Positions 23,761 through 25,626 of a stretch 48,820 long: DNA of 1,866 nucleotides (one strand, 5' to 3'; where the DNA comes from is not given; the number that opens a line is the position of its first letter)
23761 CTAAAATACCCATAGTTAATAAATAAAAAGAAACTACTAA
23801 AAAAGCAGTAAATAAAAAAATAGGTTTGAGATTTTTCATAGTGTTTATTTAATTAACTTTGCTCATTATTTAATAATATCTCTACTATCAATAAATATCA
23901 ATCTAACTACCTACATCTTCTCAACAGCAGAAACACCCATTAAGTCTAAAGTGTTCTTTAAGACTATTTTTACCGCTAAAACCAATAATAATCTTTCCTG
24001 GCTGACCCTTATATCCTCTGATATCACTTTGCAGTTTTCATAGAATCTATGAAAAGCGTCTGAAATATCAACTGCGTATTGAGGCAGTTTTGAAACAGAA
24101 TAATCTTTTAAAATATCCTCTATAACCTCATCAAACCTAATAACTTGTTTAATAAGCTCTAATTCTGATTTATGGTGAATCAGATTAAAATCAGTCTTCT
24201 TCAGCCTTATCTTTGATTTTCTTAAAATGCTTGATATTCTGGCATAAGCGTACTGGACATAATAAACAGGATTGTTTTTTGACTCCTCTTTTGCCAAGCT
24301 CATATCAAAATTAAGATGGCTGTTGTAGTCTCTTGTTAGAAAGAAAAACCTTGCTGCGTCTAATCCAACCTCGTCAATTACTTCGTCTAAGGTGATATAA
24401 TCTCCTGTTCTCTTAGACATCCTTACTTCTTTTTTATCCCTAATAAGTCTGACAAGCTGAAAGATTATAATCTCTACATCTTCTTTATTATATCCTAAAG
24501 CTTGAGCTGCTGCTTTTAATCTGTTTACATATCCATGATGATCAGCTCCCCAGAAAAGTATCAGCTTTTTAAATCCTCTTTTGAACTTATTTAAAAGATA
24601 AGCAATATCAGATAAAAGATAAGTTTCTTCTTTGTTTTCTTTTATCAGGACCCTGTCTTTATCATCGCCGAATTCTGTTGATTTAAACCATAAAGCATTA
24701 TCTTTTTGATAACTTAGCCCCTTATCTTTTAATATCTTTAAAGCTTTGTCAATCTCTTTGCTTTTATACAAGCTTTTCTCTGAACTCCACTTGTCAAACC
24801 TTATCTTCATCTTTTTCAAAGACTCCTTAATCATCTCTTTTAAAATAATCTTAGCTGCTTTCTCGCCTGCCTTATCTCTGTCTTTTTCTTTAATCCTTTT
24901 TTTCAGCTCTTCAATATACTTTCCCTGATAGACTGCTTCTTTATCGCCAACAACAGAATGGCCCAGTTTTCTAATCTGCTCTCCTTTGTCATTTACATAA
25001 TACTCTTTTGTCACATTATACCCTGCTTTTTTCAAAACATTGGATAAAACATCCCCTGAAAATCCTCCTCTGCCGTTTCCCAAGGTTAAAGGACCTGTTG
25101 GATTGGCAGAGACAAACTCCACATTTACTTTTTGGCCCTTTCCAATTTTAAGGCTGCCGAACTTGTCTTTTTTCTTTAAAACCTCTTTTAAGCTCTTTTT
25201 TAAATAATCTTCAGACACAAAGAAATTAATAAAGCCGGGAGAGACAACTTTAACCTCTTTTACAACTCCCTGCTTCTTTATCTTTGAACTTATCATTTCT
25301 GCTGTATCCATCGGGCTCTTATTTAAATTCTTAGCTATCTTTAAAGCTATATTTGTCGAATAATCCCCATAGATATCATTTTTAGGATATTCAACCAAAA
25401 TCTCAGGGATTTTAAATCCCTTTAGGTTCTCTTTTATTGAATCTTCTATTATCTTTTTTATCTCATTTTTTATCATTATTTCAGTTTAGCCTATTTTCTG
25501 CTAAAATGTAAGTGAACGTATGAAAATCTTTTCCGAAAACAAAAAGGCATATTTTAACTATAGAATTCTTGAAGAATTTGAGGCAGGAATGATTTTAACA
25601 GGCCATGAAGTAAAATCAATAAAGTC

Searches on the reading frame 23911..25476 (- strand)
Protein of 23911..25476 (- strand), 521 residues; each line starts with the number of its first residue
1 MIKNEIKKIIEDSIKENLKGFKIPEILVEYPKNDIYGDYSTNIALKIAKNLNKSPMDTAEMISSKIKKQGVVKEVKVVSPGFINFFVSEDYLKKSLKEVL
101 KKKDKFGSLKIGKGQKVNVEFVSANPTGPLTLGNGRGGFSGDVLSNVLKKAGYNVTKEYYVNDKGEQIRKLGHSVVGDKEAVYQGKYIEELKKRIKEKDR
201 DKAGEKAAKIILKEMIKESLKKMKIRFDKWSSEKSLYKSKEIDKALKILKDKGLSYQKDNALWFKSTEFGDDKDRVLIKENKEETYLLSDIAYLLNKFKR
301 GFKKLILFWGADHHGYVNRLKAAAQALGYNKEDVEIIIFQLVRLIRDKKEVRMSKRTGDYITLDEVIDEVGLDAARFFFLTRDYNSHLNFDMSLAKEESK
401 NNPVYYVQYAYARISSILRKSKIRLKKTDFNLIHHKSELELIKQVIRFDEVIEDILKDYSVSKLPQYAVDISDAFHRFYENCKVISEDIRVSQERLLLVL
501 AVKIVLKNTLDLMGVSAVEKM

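Call 18: search_protein_families(library=pfam, proteins=[window:23911-25476:-], max_evalue=0.001)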
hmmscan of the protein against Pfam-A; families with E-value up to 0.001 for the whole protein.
window:23911-25476:- (521 aa): 7 families
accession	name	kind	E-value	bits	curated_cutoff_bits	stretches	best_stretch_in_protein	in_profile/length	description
PF05746.21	DALR_1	-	3.3e-33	114.7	22.3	1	407-521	1-117/117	DALR anticodon binding domain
PF03485.21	Arg_tRNA_synt_N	-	3.6e-20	72.8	21.5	1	5-87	2-85/85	Arginyl tRNA synthetase N terminal domain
PF00750.26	tRNA-synt_1d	-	6.3e-20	71.9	23.3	2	194-370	124-298/349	tRNA synthetases class I (R), catalytic domain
PF00133.28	tRNA-synt_1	-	2.4e-06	27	22.7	1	307-391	332-414/414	tRNA synthetases class I (I, L, M and V)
PF01406.26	tRNA-synt_1e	-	8.5e-06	25.8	27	0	350-395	251-296/301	tRNA synthetases class I (C) catalytic domain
PF01921.24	tRNA-synt_1f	-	2e-05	24.1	27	0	124-249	30-147/360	tRNA synthetases class I (K)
PF09334.17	tRNA-synt_1g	-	0.0005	19.4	20.1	0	350-401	325-375/391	tRNA synthetases class I (M)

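Call 75: find_homologous_proteins(query=window:23911-25476:-, max_evalue=1e-50)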
Query window:23911-25476:- (521 aa): 8000 proteins with E <= 1e-50 among 8000 candidates; the best 120 are listed.
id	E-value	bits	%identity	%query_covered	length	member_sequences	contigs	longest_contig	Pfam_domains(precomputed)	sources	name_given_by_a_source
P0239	0.0e+0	1114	100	100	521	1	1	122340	PF01406.26,PF01921.25,PF05746.22,PF00750.26,PF00133.29,PF03485.22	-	-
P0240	3.0e-217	740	63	100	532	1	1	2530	PF05746.22,PF00750.26,PF03485.22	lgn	-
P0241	3.4e-209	714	63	100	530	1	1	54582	PF09334.18,PF05746.22,PF00750.26,PF03485.22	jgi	jgi:arginyl-tRNA synthetase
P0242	1.6e-208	712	62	100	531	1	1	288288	PF05746.22,PF00750.26,PF03485.22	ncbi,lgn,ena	-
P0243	2.2e-208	711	63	100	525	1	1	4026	PF05746.22,PF00750.26,PF03485.22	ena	-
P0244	7.4e-208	709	62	100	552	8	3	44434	PF05746.22,PF00750.26,PF03485.22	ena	-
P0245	1.5e-207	708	61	100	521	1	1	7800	PF09334.18,PF05746.22,PF00750.26,PF03485.22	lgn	-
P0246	3.0e-207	707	62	100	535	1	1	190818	PF05746.22,PF00750.26,PF03485.22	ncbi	ncbi:MAG: arginine--tRNA ligase [bacterium]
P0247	3.7e-207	707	62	100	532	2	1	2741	PF05746.22,PF00750.26,PF03485.22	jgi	-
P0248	4.6e-207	707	61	100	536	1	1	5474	PF05746.22,PF00750.26,PF03485.22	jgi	jgi:arginyl-tRNA synthetase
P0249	5.5e-207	706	63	100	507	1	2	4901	PF05746.22,PF00750.26,PF03485.22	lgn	-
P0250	2.0e-206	705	63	100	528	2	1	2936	PF05746.22,PF00750.26,PF03485.22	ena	-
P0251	3.8e-206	704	62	100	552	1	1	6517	PF05746.22,PF00750.26,PF03485.22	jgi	jgi:arginyl-tRNA synthetase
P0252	7.8e-206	703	61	100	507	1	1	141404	PF05746.22,PF00750.26,PF03485.22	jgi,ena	-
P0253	2.8e-205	701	61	100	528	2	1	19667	PF09334.18,PF05746.22,PF00750.26,PF03485.22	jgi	-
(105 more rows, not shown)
